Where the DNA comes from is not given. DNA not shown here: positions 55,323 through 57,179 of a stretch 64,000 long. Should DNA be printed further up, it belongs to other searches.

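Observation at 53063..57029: WecA-family initiator + DPPR-synthase-like UbiA enzyme + GT-C-like membrane protein: possible polyprenyl-phosphate-pentose glycosylation pathway next to pilin genes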

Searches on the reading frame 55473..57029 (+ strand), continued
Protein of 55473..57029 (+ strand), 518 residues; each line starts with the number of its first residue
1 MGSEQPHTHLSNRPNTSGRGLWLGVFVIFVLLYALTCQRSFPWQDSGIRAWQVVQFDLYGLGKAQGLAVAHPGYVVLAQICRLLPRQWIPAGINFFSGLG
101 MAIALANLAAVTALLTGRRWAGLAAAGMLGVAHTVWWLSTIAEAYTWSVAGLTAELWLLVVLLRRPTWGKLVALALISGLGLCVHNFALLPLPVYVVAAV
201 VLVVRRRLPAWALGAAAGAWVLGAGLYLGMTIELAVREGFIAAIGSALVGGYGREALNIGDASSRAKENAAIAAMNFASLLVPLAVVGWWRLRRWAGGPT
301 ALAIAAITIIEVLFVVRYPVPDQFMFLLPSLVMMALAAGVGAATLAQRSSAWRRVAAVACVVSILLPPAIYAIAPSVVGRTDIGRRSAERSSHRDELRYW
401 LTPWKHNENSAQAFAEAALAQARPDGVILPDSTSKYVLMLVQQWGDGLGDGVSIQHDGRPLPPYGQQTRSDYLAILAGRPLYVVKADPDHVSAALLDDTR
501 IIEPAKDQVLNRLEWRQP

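Call 56: search_protein_families(library=ncbifam, proteins=[L040:2917-4251:+, L040:4278-5015:+, L040:1888-2736:+, L040:198-1721:+], max_evalue=0.00001)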
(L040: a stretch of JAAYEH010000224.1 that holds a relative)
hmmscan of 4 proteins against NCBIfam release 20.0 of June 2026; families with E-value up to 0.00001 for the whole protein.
L040:2917-4251:+ (445 aa): 7 families
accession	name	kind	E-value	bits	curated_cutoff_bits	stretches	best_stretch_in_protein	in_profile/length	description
NF053785.1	DcplphribOxDprE1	equivalog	4.5e-144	481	500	1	3-445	3-447/449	decaprenylphosphoryl-beta-D-ribose oxidase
TIGR01679.1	bact_FAD_ox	subfamily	5.5e-18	65.1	292.25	2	18-204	15-195/419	FAD-linked oxidoreductase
TIGR01678.1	FAD_lactone_ox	subfamily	8.5e-17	61.2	396.8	1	18-178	18-178/438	sugar 1,4-lactone oxidase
TIGR00387.1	glcD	equivalog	3.3e-12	46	567.9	1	36-153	21-140/413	glycolate oxidase subunit GlcD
TIGR01677.1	pln_FAD_oxido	subfamily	6.9e-09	34.7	383.1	1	58-216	84-247/560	FAD-dependent oxidoreductase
NF049975.1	2HglutDHaseYdiJ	equivalog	7.4e-07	27.3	1350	1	41-157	83-200/1018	D-2-hydroxyglutarate dehydrogenase YdiJ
NF041227.1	BagG_FevA2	exception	1.3e-06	27.3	850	1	52-185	82-214/455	bagremycin/ferroverdin biosynthesis FAD-dependent oxygenase BagG/FevA2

L040:4278-5015:+ (246 aa): 174 families (the best 25 are shown)
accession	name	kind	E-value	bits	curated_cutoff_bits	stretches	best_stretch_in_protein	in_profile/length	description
NF005489.0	PRK07102.1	equivalog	3.6e-88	295.3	267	1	1-246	3-243/243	SDR family oxidoreductase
NF053786.1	DcplherypntRedDprE2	equivalog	1e-56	192.4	250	1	1-245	10-251/252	decaprenylphospho-beta-D-erythro-pentofuranosid-2-ulose 2-reductase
NF004110.0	PRK05599.1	equivalog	2.6e-40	138.5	362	1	1-244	2-244/246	SDR family oxidoreductase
NF005437.0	PRK07024.1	equivalog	1.2e-31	110.1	266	1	2-243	7-245/259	SDR family oxidoreductase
NF005878.0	PRK07825.1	subfamily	5.9e-31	107.8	287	1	2-240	12-244/278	short chain dehydrogenase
NF006099.0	PRK08251.1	equivalog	9e-30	103.7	253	1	1-244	6-249/250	SDR family oxidoreductase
NF005559.1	PRK07231.1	subfamily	1.8e-25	89.9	215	1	1-195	6-198/249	glucose 1-dehydrogenase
NF004526.0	PRK05872.1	subfamily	3.2e-25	88.9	276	1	1-234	12-253/297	short-chain dehydrogenase/reductase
NF004778.0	PRK06124.1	equivalog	9.2e-24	84.2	303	1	2-196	14-206/256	SDR family oxidoreductase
NF005495.0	PRK07109.1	subfamily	1.3e-23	83.8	264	1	1-224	10-239/334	SDR family oxidoreductase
NF004825.0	PRK06181.1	equivalog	4.3e-23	81.9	215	1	1-225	8-240/268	SDR family oxidoreductase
NF009466.0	PRK12826.1-2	subfamily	5e-23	81.8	222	1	2-191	6-195/248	3-oxoacyl-ACP reductase FabG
NF004514.1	PRK05855.1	equivalog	5.4e-23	81.4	455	1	2-217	316-529/578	SDR family oxidoreductase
NF004198.0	PRK05653.1-3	equivalog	6.8e-23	81.4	296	1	1-192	9-198/248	3-oxoacyl-ACP reductase FabG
NF006118.0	PRK08264.1-4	subfamily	1.6e-22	80.2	279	1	1-235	7-229/244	SDR family oxidoreductase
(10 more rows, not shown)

L040:1888-2736:+ (283 aa): 18 families
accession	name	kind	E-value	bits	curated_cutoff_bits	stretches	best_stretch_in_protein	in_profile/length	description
NF006088.0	PRK08238.1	equivalog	5.2e-110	368.3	351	1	12-283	193-463/482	UbiA family prenyltransferase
NF008978.0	PRK12324.1-4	equivalog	4.6e-50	170.4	207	1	14-234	35-257/322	decaprenyl-phosphate phosphoribosyltransferase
NF008977.0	PRK12324.1-2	equivalog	5e-43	147.6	234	1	15-282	6-269/297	decaprenyl-phosphate phosphoribosyltransferase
NF008976.0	PRK12324.1-1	equivalog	1e-39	136.8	474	1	16-194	23-203/306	decaprenyl-phosphate phosphoribosyltransferase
NF009523.0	PRK12884.1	equivalog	3.4e-17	62.5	269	1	11-178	4-167/279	prenyltransferase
TIGR01473.1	cyoE_ctaB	equivalog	8.5e-17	61.8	210.3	1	17-177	6-169/281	heme o synthase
NF009521.0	PRK12882.1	equivalog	4.7e-12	45.7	296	1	12-186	6-174/280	geranylgeranylglycerol-phosphate geranylgeranyltransferase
NF003349.0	PRK04375.1-2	equivalog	5.1e-12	45.6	246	1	41-162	56-176/318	heme o synthase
TIGR01474.1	ubiA_proteo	equivalog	1.7e-10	40.9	275.45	1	15-166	5-159/282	4-hydroxybenzoate octaprenyltransferase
NF003348.0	PRK04375.1-1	equivalog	3.8e-09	36.4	285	1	33-144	26-136/292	heme o synthase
NF045897.1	SCO3242_trans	equivalog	6.4e-09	35.8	260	1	64-161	49-143/287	SCO3242 family prenyltransferase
NF009522.0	PRK12883.1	equivalog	3.5e-08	33.3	353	1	47-177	38-165/279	geranylgeranylglycerol-phosphate geranylgeranyltransferase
TIGR01475.1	ubiA_other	subfamily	1e-07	31.7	180.8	1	44-163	34-151/282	UbiA-like polyprenyltransferase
TIGR01476.1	chlor_syn_BchG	subfamily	4.2e-07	29.7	212.3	1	45-161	40-155/283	(bacterio)chlorophyll synthase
NF005742.0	PRK07566.1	equivalog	4.5e-07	29.3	313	1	53-169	76-190/315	chlorophyll synthase ChlG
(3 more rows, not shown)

L040:198-1721:+ (508 aa): 0 families

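Call 71: search_solved_structures(query=A1, max_evalue=10)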
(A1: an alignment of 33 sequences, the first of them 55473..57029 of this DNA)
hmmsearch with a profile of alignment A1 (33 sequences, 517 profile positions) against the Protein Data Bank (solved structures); distinct sequences matched with E-value up to 10: 3.
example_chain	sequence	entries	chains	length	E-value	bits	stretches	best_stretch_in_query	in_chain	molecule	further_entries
9rql_A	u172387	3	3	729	3e-08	35.8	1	22-235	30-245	Protein O-mannosyl-transferase TMEM260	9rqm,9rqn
6km8_A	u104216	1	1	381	1.5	10.4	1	412-486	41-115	7S globulin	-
9e5c_1e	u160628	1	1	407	2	9.9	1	366-476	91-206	CCDC113/CCDC96 coiled-coil domain-containing protein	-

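Call 72: search_solved_structures(query=A1, max_evalue=0.001, show_alignments=1)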
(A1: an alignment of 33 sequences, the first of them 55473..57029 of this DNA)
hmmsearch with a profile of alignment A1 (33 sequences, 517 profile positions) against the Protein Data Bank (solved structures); distinct sequences matched with E-value up to 0.001: 1.
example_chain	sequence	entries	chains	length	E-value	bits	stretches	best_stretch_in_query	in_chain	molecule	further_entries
9rql_A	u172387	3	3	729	3e-08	35.8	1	22-235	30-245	Protein O-mannosyl-transferase TMEM260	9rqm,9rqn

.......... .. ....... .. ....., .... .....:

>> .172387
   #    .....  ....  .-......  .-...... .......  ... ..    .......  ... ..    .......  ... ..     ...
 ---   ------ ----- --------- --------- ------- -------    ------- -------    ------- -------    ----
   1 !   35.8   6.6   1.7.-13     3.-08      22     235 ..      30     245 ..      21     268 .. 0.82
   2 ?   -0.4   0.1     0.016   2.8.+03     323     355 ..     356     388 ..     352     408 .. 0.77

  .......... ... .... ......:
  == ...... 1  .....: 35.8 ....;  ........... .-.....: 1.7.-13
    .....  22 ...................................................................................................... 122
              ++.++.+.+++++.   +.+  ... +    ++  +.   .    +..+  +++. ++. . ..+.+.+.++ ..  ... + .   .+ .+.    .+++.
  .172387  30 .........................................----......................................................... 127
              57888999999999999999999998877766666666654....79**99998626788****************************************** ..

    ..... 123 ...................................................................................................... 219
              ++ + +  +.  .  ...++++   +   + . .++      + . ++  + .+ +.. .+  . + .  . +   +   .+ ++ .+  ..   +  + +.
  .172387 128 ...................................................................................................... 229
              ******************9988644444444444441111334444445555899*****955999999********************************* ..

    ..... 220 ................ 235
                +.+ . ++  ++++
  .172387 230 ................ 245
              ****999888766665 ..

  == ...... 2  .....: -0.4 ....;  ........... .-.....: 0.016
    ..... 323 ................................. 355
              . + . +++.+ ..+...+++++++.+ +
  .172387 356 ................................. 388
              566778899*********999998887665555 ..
